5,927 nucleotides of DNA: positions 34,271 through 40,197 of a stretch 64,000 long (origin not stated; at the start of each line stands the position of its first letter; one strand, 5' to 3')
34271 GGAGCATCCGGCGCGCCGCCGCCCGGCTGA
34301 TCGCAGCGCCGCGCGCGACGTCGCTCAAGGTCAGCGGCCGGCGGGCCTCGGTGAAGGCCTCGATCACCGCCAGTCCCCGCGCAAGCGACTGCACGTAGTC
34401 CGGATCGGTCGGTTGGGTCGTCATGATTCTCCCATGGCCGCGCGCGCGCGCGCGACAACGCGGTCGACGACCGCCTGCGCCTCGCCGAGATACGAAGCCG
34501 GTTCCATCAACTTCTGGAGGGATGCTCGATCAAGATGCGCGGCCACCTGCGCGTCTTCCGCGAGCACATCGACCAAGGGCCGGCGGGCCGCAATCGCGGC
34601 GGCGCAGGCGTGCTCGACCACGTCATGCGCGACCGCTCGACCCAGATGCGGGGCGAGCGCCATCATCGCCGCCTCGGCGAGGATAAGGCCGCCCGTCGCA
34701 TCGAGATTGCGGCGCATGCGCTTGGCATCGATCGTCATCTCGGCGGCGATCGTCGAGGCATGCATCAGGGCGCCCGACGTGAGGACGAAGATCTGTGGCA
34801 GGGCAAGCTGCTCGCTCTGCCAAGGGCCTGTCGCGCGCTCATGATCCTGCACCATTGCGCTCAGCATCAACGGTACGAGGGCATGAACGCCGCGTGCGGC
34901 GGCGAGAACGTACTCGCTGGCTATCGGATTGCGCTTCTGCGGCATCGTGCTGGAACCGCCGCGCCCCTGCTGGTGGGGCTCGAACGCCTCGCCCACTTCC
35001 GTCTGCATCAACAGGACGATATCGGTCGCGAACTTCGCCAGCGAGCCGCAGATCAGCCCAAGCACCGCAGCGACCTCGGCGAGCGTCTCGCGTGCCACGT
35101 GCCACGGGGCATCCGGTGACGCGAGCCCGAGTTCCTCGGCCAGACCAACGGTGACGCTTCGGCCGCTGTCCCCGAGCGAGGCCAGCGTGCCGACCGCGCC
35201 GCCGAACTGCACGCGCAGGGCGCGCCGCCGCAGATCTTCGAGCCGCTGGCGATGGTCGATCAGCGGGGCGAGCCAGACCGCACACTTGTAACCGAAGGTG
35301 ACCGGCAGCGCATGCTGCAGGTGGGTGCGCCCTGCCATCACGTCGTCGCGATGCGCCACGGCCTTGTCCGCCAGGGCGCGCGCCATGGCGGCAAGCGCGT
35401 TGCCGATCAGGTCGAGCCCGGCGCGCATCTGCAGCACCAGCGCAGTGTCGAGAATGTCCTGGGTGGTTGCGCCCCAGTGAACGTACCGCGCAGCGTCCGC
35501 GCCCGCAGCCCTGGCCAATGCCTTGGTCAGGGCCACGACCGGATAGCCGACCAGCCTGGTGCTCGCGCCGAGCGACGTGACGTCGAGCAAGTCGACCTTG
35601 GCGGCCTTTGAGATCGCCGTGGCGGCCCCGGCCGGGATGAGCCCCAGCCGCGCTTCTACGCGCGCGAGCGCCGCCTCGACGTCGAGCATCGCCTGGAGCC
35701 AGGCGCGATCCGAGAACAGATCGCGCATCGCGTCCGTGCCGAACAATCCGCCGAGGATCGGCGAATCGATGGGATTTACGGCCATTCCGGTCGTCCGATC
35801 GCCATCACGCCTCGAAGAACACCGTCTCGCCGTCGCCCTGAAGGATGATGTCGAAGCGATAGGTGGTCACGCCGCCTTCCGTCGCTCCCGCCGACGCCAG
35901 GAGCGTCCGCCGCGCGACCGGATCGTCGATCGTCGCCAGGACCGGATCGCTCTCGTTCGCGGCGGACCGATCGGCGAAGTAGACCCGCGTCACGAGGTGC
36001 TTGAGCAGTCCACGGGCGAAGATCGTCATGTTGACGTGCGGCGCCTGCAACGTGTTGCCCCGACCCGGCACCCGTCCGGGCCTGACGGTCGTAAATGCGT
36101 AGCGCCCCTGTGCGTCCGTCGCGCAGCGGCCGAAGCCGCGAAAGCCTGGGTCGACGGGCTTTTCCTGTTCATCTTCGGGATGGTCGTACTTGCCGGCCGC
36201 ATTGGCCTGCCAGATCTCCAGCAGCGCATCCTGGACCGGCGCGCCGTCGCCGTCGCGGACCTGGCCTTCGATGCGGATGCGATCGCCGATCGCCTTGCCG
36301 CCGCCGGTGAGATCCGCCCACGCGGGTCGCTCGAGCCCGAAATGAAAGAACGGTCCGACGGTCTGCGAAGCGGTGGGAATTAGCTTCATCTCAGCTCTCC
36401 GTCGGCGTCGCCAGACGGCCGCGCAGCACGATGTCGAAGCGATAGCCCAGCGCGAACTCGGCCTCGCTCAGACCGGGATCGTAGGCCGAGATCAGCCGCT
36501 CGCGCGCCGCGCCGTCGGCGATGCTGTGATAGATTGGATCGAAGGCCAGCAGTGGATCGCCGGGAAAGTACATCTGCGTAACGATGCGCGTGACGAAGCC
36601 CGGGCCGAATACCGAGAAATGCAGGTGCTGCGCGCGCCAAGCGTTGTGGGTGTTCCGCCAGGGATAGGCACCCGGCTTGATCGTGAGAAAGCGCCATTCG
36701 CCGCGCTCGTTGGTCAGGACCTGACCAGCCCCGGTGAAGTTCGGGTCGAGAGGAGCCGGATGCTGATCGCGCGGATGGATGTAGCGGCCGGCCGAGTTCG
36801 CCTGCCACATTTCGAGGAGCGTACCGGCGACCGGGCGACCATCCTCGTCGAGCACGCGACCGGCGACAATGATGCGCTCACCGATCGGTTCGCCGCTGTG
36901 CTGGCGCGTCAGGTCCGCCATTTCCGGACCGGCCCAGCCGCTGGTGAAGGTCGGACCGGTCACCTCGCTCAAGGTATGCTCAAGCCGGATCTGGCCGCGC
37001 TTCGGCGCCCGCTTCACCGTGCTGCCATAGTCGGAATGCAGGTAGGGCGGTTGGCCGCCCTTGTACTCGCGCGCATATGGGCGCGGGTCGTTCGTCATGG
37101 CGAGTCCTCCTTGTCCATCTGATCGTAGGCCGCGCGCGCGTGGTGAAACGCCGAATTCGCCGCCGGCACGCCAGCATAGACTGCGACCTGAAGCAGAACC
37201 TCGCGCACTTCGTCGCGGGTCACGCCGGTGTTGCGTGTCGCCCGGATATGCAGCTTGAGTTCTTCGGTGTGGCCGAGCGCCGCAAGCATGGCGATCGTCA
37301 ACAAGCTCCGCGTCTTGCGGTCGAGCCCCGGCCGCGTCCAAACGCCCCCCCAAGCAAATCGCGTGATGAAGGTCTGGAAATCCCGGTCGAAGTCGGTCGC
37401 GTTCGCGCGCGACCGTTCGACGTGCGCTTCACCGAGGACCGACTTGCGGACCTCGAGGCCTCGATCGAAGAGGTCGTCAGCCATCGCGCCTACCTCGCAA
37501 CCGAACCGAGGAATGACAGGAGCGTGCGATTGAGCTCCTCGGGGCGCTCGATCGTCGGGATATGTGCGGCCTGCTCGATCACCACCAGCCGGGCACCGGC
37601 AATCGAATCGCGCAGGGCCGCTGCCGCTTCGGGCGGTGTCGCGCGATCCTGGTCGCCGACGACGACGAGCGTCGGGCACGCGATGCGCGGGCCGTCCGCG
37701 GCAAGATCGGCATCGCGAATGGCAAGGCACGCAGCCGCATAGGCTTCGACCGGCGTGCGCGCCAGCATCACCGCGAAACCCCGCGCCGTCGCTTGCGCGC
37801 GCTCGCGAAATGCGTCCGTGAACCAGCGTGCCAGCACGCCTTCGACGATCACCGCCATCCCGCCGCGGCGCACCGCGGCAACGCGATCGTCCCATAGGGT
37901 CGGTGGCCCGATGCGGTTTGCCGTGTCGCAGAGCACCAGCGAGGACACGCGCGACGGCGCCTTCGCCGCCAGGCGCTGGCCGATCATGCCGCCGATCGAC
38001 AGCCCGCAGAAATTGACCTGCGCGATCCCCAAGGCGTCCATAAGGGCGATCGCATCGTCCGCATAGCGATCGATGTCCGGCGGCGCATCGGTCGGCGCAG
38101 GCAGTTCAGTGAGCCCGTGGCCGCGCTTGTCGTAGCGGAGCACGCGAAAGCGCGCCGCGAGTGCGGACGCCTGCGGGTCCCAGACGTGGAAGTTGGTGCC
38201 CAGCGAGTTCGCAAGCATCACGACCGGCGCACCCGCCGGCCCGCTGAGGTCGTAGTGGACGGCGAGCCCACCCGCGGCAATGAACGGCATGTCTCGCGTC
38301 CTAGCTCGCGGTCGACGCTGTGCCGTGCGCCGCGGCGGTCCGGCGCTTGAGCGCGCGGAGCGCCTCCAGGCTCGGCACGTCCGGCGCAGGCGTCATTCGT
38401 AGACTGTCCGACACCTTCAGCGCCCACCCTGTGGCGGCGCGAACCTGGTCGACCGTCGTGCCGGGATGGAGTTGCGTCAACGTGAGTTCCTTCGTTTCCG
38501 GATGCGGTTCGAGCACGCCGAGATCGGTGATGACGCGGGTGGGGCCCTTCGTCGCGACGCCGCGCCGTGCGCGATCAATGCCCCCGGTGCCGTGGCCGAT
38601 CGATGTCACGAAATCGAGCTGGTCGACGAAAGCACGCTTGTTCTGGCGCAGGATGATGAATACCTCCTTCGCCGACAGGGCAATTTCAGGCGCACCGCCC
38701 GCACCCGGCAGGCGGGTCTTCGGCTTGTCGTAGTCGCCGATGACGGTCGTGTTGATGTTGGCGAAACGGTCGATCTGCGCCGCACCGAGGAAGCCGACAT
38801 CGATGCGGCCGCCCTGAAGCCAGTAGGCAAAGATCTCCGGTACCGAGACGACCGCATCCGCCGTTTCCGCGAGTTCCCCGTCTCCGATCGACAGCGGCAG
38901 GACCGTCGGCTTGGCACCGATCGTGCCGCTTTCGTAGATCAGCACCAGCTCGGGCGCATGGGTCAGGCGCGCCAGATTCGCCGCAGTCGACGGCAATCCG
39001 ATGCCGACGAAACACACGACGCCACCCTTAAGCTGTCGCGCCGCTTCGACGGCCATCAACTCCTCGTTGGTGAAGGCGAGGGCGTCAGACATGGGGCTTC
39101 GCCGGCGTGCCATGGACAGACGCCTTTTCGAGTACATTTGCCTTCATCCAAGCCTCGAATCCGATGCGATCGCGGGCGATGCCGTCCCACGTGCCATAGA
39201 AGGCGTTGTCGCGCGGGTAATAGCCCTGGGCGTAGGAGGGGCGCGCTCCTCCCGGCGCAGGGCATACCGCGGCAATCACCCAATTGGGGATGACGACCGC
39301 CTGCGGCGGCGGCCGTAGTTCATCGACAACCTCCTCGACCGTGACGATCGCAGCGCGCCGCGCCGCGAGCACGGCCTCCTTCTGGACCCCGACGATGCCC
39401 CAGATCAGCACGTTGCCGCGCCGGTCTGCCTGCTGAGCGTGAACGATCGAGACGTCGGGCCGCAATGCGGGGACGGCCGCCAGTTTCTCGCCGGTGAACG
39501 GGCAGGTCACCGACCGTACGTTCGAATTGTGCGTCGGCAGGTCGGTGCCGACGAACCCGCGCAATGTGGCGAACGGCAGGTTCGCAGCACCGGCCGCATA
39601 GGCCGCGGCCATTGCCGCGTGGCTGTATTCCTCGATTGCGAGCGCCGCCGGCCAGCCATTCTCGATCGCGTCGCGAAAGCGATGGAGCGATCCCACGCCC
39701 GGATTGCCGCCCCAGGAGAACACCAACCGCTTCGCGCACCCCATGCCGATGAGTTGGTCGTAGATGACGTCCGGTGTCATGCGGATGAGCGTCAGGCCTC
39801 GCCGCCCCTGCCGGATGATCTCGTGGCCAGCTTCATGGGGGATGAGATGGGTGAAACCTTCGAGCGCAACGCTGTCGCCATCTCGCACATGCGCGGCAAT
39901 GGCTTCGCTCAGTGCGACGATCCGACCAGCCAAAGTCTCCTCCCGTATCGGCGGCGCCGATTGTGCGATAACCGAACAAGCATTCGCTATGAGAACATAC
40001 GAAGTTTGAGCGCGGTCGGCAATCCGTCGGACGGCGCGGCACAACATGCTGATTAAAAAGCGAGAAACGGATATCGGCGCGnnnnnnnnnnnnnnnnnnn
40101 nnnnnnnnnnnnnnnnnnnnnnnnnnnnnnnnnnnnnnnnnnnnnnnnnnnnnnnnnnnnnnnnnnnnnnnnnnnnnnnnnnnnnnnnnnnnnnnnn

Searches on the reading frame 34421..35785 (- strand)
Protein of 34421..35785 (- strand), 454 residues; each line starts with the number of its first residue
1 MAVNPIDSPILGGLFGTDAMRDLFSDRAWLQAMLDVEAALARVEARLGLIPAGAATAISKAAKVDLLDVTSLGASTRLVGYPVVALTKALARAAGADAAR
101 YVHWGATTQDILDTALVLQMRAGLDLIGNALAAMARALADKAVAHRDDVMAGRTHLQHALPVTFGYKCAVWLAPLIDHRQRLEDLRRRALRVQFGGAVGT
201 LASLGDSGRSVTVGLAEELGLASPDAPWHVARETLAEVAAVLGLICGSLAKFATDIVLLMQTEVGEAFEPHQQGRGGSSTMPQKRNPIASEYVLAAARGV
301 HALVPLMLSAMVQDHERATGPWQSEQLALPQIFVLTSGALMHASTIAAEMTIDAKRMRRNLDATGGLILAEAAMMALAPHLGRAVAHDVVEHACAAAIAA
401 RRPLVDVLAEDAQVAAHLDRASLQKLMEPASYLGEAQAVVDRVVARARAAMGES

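Call 70: search_protein_families(library=pfam, proteins=[window:34421-35785:-], max_evalue=0.00001)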
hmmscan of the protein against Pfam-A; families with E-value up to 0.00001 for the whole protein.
window:34421-35785:- (454 aa): 2 families
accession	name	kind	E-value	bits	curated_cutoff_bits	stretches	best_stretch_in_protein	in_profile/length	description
PF00206.25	Lyase_1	-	3.7e-53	181.4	27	1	17-298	7-308/312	Lyase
PF10397.14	ADSL_C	-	7.4e-19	68.3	32.7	1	366-443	1-79/79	Adenylosuccinate lyase C-terminus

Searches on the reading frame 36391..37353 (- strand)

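Call 70: search_protein_families(library=pfam, proteins=[window:36391-37353:-], max_evalue=0.00001)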
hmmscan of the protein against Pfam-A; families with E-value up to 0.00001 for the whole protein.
window:36391-37353:- (320 aa): 2 families
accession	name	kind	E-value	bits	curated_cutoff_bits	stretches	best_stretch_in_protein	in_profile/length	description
PF00775.27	Dioxygenase_C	-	8.9e-52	175.6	27.3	1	131-312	1-182/182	Dioxygenase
PF12391.13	PCDO_beta_N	-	8.5e-09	35.4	24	1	93-127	1-34/34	Protocatechuate 3,4-dioxygenase beta subunit N terminal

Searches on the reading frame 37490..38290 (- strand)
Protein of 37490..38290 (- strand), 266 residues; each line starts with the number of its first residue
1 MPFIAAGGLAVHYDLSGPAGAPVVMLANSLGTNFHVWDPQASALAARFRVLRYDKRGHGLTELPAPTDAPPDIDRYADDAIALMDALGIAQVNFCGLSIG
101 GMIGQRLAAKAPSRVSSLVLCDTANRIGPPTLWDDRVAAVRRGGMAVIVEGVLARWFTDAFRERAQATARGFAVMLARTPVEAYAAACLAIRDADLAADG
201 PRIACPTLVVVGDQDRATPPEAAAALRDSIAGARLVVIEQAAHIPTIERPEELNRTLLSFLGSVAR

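Call 70: search_protein_families(library=pfam, proteins=[window:37490-38290:-], max_evalue=0.00001)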
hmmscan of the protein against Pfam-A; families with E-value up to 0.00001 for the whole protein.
window:37490-38290:- (266 aa): 4 families
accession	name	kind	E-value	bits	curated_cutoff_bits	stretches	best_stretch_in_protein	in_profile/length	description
PF00561.26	Abhydrolase_1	-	7.7e-28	98.2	25.8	1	22-250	1-245/245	alpha/beta hydrolase fold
PF12697.13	Abhydrolase_6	-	6.4e-20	73.2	26.3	1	36-255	13-216/217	Alpha/beta hydrolase family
PF12146.15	Hydrolase_4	-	1.6e-16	60.8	27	1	24-248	7-237/239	Serine aminopeptidase, S33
PF03096.20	Ndr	-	1.1e-09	37.8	23.3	1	39-261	47-276/283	Ndr family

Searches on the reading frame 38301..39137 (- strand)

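Call 70: search_protein_families(library=pfam, proteins=[window:38301-39137:-], max_evalue=0.00001)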
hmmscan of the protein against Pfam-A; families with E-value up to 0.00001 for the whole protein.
window:38301-39137:- (278 aa): 1 family
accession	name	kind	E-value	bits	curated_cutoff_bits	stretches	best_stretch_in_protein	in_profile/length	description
PF01144.29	CoA_trans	-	1.3e-46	159.2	23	1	28-234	3-216/217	Coenzyme A transferase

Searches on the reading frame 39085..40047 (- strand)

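Call 70: search_protein_families(library=pfam, proteins=[window:39085-40047:-], max_evalue=0.00001)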
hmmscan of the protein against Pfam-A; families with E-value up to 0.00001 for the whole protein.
window:39085-40047:- (320 aa): 1 family
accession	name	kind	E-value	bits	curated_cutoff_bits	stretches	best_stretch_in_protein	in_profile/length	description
PF01144.29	CoA_trans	-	3.1e-22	79.5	23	1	46-261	4-214/217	Coenzyme A transferase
